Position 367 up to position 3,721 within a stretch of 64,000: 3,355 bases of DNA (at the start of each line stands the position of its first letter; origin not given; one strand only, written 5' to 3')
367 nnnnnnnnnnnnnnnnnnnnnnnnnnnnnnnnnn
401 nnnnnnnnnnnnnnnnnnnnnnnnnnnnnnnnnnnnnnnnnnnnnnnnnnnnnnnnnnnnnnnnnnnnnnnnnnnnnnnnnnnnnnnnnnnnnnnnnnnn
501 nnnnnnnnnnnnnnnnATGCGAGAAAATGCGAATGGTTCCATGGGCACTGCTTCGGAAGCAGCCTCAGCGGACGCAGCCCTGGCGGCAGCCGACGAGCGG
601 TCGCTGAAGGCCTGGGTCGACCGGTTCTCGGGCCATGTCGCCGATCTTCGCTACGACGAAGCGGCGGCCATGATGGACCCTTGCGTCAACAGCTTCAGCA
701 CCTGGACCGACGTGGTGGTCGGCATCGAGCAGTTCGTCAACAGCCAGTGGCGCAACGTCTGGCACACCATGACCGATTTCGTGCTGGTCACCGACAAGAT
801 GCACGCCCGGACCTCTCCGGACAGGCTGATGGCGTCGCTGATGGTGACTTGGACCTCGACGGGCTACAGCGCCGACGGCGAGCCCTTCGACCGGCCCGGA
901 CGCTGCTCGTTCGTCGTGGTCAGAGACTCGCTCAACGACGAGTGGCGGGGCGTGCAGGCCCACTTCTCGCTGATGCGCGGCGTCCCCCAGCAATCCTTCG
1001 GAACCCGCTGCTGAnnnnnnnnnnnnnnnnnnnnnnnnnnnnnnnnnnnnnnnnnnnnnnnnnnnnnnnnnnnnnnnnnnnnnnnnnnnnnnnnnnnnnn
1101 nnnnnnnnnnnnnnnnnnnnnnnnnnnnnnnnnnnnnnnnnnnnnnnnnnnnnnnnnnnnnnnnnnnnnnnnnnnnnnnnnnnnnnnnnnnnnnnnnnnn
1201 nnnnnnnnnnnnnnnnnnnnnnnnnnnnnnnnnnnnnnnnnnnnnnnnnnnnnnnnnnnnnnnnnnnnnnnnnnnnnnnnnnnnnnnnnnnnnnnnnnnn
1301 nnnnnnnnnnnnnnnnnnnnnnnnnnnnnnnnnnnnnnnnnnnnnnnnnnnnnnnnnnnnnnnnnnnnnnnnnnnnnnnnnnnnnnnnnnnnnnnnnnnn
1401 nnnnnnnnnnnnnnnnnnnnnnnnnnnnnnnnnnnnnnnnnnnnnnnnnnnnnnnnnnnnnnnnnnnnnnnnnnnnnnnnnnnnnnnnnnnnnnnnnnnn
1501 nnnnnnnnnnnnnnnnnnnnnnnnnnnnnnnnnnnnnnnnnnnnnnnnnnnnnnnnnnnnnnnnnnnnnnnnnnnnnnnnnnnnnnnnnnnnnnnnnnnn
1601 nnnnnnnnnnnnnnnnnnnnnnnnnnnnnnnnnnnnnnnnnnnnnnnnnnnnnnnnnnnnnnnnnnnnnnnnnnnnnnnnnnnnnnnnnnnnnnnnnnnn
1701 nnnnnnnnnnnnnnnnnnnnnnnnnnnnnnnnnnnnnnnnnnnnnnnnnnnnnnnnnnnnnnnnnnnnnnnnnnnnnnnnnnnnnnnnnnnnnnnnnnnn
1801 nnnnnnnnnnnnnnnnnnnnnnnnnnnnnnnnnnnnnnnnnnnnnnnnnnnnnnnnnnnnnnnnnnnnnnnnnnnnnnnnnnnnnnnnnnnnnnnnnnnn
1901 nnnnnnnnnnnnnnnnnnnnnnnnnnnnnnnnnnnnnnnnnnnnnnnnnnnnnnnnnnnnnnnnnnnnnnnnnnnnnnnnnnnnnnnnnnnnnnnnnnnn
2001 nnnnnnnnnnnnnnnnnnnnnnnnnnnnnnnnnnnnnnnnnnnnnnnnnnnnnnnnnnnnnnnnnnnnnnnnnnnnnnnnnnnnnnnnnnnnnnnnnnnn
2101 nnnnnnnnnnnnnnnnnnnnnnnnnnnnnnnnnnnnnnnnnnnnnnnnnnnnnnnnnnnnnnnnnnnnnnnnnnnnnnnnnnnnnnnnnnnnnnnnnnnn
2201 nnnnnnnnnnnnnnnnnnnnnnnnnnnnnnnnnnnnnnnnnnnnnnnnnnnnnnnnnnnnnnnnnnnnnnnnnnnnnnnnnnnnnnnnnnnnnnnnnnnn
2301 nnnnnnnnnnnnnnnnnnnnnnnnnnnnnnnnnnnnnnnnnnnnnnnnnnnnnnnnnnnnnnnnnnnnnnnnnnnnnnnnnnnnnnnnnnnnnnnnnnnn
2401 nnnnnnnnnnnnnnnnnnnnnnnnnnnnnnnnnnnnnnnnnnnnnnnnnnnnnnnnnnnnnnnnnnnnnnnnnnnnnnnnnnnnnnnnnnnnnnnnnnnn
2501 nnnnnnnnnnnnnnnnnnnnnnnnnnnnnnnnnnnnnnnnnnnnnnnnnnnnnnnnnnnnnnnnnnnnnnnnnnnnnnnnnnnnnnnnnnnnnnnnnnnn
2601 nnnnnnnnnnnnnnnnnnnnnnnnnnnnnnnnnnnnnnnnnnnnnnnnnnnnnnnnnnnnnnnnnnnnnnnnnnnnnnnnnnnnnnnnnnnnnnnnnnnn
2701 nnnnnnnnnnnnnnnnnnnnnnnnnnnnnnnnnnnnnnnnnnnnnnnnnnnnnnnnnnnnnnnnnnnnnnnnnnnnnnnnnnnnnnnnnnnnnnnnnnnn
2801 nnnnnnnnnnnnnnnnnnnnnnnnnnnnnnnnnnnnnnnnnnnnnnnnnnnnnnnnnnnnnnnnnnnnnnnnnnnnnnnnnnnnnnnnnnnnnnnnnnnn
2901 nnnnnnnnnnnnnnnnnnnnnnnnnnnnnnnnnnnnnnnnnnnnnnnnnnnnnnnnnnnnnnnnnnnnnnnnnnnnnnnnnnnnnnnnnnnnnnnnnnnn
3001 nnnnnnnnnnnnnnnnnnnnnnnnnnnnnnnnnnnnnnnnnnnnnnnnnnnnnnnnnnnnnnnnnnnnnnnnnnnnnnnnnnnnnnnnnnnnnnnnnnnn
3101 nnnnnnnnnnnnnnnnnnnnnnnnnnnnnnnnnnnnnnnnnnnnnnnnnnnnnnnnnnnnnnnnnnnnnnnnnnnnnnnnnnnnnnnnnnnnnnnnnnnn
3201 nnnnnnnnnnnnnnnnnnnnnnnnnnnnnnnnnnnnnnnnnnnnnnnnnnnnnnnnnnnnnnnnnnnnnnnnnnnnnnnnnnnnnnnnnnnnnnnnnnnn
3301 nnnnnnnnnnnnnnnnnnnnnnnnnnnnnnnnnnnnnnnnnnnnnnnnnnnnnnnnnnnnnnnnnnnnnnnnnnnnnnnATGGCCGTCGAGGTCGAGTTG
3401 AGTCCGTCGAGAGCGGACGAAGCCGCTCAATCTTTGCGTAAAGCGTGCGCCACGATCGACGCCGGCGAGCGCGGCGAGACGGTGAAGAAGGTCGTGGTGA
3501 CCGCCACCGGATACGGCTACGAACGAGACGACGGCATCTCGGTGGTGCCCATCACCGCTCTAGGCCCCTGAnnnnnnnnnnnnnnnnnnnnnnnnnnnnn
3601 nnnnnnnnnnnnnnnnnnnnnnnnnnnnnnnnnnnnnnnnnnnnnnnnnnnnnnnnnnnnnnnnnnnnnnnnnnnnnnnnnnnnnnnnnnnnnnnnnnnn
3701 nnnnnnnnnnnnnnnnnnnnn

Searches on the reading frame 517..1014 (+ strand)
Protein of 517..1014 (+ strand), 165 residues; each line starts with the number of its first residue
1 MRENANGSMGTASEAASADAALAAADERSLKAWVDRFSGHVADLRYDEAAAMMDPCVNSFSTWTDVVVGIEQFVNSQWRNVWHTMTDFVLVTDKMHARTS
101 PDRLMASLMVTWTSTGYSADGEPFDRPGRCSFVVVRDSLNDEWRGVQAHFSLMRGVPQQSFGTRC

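Call 51: search_protein_families(library=padloc, proteins=[L092:7368-9485:+, L093:3896-4513:-, L093:4585-4908:+, window:517-1014:+], max_evalue=0.001)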
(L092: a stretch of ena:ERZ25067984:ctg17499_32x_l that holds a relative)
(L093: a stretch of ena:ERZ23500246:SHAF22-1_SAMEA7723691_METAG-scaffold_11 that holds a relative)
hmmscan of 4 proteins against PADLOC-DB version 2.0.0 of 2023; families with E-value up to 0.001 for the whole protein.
L092:7368-9485:+ (705 aa): 1 family
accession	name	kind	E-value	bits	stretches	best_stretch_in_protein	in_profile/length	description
PDLC03656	mREase_IV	-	7.5e-05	20.6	1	593-626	225-258/277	Type IV methyl-directed restriction enzyme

L093:3896-4513:- (205 aa): 0 families

L093:4585-4908:+ (107 aa): 0 families

window:517-1014:+ (165 aa): 0 families

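Call 52: search_protein_families(library=pfam, proteins=[L092:7368-9485:+, L093:3896-4513:-, L093:4585-4908:+, L092:12728-13057:+], max_evalue=0.001)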
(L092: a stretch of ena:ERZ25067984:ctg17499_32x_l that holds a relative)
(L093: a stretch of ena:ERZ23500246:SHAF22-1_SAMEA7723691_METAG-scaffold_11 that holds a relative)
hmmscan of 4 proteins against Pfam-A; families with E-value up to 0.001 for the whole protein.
L092:7368-9485:+ (705 aa): 2 families
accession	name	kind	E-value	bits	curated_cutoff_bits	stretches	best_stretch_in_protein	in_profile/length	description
PF01844.29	HNH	-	5e-09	36.6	21.4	1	583-625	1-46/47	HNH endonuclease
PF14279.12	HNH_5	-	0.00044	20.6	27.5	1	583-626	1-47/56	HNH endonuclease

L093:3896-4513:- (205 aa): 0 families

L093:4585-4908:+ (107 aa): 0 families

L092:12728-13057:+ (109 aa): 0 families

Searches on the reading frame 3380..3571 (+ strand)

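Call 51: search_protein_families(library=padloc, proteins=[L092:7368-9485:+, L093:3896-4513:-, L093:4585-4908:+], max_evalue=0.001)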
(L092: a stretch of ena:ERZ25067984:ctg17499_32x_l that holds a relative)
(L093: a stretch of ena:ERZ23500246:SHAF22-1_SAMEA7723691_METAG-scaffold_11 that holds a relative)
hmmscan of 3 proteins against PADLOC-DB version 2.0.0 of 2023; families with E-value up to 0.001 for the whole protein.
L092:7368-9485:+ (705 aa): 1 family
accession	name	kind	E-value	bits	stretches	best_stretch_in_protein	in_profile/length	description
PDLC03656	mREase_IV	-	7.5e-05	20.6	1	593-626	225-258/277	Type IV methyl-directed restriction enzyme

L093:3896-4513:- (205 aa): 0 families

L093:4585-4908:+ (107 aa): 0 families

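Call 52: search_protein_families(library=pfam, proteins=[L092:7368-9485:+, L093:3896-4513:-, L093:4585-4908:+, L092:12728-13057:+], max_evalue=0.001)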
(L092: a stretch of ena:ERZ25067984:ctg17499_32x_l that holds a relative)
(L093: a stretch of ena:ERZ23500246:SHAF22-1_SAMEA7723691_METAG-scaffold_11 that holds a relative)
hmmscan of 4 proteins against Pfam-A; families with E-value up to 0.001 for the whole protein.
L092:7368-9485:+ (705 aa): 2 families
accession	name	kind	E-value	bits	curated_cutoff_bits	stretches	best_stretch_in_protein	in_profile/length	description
PF01844.29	HNH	-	5e-09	36.6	21.4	1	583-625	1-46/47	HNH endonuclease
PF14279.12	HNH_5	-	0.00044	20.6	27.5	1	583-626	1-47/56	HNH endonuclease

L093:3896-4513:- (205 aa): 0 families

L093:4585-4908:+ (107 aa): 0 families

L092:12728-13057:+ (109 aa): 0 families
